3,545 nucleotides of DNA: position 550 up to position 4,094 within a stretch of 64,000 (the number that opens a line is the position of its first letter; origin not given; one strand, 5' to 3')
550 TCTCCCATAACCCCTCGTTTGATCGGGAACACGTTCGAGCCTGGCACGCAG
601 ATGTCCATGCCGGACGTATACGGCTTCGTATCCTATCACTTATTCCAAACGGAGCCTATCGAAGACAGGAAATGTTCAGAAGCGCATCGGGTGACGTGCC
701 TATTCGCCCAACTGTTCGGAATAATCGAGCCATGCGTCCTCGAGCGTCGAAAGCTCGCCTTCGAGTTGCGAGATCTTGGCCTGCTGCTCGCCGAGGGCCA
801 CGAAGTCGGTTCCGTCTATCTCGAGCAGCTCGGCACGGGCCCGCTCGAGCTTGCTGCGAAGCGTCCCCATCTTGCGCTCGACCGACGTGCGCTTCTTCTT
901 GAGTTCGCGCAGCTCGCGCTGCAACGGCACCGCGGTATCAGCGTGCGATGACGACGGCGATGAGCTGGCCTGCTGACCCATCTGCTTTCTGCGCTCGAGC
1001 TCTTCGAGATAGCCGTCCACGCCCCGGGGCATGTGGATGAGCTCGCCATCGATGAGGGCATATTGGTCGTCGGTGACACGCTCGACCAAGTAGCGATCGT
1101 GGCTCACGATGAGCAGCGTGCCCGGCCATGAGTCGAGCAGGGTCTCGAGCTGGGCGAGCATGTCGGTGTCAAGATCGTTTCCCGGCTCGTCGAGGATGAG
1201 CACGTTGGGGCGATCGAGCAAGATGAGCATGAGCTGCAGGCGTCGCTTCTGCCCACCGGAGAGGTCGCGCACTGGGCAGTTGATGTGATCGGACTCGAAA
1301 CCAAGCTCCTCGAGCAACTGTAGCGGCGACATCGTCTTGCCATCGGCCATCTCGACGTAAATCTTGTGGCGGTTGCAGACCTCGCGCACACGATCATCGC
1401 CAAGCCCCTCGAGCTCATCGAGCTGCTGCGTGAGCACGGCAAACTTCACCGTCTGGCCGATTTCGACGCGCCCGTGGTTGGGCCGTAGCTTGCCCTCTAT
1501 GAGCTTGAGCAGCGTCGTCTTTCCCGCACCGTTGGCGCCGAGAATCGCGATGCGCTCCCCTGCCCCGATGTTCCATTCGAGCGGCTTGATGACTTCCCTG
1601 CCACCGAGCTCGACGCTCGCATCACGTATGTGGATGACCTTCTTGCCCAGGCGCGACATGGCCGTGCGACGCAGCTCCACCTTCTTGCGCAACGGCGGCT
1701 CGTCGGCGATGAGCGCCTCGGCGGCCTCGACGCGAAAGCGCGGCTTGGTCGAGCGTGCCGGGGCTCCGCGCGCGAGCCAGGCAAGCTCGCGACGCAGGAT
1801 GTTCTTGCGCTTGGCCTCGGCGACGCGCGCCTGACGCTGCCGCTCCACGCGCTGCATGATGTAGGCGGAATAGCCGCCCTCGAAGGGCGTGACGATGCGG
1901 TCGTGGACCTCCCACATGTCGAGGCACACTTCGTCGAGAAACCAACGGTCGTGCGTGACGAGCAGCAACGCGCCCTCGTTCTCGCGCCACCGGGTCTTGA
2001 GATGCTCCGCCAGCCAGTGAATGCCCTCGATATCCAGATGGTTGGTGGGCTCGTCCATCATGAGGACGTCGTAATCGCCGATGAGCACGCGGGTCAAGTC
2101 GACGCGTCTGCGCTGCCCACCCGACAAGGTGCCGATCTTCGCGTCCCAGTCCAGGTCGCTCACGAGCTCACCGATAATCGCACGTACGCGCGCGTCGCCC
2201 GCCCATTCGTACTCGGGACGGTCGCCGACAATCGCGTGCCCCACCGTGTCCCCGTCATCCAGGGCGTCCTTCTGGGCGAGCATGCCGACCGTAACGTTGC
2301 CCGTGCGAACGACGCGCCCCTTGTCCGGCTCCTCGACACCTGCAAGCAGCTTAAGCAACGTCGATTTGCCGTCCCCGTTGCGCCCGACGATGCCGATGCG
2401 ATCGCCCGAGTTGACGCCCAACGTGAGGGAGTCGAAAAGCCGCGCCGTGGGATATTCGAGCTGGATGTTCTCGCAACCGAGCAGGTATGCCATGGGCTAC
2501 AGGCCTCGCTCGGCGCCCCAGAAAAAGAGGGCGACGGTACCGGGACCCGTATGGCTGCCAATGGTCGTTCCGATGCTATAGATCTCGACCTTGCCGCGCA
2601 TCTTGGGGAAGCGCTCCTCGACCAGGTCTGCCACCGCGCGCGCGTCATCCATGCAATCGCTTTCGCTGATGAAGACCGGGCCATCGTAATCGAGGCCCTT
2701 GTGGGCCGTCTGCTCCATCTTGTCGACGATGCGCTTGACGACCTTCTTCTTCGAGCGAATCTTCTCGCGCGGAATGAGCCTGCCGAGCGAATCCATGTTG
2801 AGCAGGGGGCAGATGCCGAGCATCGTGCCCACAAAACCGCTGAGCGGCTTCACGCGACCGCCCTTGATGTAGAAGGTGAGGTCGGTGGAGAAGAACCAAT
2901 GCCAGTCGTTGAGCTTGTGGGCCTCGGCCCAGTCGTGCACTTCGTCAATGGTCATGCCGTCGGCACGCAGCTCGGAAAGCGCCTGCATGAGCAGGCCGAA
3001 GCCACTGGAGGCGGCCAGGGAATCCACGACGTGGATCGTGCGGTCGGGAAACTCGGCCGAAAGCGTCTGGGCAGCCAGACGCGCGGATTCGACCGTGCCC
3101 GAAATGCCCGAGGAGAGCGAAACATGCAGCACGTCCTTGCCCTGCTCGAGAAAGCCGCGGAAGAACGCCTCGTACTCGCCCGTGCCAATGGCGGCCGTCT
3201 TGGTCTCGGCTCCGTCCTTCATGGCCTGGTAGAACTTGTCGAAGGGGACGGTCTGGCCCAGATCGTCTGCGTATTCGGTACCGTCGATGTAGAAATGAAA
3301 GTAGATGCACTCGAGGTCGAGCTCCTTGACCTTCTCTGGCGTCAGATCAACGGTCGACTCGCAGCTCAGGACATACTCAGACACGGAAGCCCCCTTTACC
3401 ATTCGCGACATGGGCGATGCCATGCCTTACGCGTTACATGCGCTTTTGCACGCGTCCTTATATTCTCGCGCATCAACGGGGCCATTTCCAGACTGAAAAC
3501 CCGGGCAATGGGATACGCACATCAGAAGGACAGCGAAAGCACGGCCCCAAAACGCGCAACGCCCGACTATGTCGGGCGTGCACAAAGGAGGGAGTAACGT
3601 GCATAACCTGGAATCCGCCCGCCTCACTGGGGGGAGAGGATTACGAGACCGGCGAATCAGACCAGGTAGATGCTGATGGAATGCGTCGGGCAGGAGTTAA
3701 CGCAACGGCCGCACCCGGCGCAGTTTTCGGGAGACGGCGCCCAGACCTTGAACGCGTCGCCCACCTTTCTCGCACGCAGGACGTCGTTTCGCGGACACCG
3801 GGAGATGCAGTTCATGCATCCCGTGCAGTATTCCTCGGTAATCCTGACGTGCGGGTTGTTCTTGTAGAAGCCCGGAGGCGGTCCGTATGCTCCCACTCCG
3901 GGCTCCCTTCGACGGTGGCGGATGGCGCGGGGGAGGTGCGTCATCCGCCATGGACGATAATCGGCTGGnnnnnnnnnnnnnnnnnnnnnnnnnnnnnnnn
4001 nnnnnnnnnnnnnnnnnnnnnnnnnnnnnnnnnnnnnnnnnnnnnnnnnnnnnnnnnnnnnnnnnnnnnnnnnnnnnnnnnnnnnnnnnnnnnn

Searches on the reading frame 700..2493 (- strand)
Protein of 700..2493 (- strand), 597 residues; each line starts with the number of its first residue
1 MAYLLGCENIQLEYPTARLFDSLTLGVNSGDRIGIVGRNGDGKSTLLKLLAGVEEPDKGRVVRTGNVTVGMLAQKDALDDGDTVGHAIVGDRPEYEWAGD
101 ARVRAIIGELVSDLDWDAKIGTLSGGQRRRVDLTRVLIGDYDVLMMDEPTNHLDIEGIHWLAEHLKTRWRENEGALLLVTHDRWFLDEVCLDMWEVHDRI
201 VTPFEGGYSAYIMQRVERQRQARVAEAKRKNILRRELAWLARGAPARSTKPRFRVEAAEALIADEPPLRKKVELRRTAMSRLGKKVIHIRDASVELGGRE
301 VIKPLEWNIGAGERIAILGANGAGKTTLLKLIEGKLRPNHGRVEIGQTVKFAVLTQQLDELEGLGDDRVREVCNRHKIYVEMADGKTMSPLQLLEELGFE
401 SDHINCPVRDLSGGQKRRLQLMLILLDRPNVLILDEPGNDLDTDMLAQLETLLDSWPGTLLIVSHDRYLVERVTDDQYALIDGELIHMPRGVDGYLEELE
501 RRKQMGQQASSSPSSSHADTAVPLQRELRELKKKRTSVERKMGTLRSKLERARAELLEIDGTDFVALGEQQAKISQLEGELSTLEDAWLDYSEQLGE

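Call 42: search_protein_families(library=pfam, proteins=[window:700-2493:-], max_evalue=0.00001)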
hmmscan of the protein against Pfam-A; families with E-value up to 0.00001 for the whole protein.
window:700-2493:- (597 aa): 6 families
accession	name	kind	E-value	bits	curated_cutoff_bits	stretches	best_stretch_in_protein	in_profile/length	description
PF00005.33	ABC_tran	-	5.6e-50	169.9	25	2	21-151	2-137/137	ABC transporter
PF13304.12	AAA_21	-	1.2e-13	52.2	27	0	405-470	232-303/304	AAA domain, putative AbiEii toxin, Type IV TA system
PF13401.12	AAA_22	-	6.4e-07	30.2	27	0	315-454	8-109/130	AAA domain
PF12848.13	ABC_tran_Xtn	-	1.2e-06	29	25.9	1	194-267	1-76/85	ABC transporter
PF02463.25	SMC_N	-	3.5e-06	27.1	40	0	316-473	28-205/220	RecF/RecN/SMC N terminal domain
PF13555.12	AAA_29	-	8.6e-06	25.9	27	0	310-329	20-39/61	P-loop containing region of AAA domain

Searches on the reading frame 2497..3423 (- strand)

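Call 42: search_protein_families(library=pfam, proteins=[window:2497-3423:-], max_evalue=0.00001)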
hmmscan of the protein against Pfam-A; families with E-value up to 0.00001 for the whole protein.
window:2497-3423:- (308 aa): 1 family
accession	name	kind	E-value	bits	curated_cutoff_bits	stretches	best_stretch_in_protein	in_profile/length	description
PF02645.21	DegV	-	6.6e-58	196.7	27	1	22-301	7-277/280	Uncharacterised protein, DegV family COG1307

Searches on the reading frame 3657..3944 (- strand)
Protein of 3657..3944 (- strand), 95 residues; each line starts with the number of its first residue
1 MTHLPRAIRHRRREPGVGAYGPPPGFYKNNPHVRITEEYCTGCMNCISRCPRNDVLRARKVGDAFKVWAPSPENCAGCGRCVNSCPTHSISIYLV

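Call 67: search_protein_families(library=pfam, proteins=[window:3657-3944:-], max_evalue=0.00001)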
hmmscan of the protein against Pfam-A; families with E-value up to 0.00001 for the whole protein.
window:3657-3944:- (95 aa): 10 families
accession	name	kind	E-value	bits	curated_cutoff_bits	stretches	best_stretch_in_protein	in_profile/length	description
PF12838.12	Fer4_7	-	1.5e-12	48.2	27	1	40-87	2-50/52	4Fe-4S dicluster domain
PF00037.32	Fer4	-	3.7e-11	42.8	21.1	1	72-90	5-23/24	4Fe-4S binding domain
PF14697.11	Fer4_21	-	2.1e-10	41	35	0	29-56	30-57/59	4Fe-4S dicluster domain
PF13237.11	Fer4_10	-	5.4e-10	39.5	25.5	1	32-86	1-53/53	4Fe-4S dicluster domain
PF12837.12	Fer4_6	-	6.1e-10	39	25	0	72-89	6-23/24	4Fe-4S binding domain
PF13187.11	Fer4_9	-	3.8e-09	36.9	27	1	39-89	1-51/52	4Fe-4S dicluster domain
PF25160.1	LdpA_Fe-S-bd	-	4.3e-09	36.5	27.6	0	71-91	24-44/49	LdpA Fe-S cluster-binding domain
PF12800.12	Fer4_4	-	7.5e-08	32.5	24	0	72-87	1-16/17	4Fe-4S binding domain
PF12797.12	Fer4_2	-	1.3e-07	31.5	24.5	0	72-87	7-22/22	4Fe-4S binding domain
PF13484.11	Fer4_16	-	4.9e-07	30.9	30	0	74-91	1-18/66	4Fe-4S double cluster binding domain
